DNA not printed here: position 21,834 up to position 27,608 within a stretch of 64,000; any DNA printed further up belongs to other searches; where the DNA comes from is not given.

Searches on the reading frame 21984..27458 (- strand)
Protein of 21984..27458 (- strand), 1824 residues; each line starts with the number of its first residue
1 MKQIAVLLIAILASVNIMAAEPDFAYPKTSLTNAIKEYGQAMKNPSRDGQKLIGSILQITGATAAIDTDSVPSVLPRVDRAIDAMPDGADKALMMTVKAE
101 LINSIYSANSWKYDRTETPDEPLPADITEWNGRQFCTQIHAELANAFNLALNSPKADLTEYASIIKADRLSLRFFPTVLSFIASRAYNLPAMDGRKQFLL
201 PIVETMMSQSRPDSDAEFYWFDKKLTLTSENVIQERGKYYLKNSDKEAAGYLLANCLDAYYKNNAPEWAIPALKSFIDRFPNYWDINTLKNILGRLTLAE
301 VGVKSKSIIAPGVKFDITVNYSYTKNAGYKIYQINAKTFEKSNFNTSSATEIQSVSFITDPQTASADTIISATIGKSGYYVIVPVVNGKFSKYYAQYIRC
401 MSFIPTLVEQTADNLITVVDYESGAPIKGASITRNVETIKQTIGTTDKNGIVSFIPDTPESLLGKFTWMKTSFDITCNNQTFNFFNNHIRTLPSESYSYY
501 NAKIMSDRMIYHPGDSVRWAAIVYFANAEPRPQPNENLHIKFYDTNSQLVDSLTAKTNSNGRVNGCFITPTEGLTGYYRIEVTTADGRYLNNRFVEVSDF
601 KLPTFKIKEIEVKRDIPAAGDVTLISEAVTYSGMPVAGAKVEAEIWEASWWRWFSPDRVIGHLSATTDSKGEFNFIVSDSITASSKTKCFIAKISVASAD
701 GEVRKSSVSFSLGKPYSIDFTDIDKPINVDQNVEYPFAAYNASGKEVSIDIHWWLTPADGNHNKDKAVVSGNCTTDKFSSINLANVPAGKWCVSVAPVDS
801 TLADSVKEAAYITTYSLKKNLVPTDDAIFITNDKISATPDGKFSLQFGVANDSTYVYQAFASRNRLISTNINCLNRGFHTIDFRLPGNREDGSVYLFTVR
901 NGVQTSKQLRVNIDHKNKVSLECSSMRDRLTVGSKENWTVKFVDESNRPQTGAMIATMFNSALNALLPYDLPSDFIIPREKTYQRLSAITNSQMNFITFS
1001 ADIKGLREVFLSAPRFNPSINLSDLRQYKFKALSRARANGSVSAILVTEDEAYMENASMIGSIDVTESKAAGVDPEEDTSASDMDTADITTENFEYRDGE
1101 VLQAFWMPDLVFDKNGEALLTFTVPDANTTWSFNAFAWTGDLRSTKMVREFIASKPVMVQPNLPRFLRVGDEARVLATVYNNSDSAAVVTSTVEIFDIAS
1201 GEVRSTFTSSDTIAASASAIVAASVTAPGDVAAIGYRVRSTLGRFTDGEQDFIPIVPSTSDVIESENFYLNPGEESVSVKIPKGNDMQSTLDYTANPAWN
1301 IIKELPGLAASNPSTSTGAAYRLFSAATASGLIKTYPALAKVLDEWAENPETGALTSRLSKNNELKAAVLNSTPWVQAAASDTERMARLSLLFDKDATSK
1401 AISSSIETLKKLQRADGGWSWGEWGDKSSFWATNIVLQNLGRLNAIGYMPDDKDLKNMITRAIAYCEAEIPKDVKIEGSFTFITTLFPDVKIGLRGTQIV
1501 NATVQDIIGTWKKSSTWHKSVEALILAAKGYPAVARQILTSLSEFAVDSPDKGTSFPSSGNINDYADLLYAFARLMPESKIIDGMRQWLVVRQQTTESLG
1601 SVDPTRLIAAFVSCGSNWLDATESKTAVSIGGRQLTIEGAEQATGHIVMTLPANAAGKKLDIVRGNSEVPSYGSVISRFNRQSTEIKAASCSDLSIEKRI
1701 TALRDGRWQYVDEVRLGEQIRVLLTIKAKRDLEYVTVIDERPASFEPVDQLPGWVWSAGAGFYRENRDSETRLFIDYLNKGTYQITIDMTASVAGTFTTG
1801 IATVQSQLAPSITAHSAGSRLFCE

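Call 83: search_protein_families(library=pfam, proteins=[window:21984-27458:-], max_evalue=0.001)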
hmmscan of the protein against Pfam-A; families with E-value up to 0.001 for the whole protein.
window:21984-27458:- (1824 aa): 5 families
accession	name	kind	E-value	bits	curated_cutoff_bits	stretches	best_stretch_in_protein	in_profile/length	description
PF17973.7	bMG10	-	1.4e-24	87.2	26.2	1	1694-1810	2-130/131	Bacterial Alpha-2-macroglobulin MG10 domain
PF00207.28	A2M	-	7.4e-19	67.8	21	1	1104-1190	2-89/92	Alpha-2-macroglobulin family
PF01835.25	MG2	-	2.6e-12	47.4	32.8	1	504-588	4-87/96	MG2 domain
PF20598.4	DUF6795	-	2e-06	28.5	27.4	0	628-678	4-46/103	Domain of unknown function (DUF6795)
PF10670.15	DUF4198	-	0.00015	22.4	34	0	629-678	153-196/209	Domain of unknown function (DUF4198)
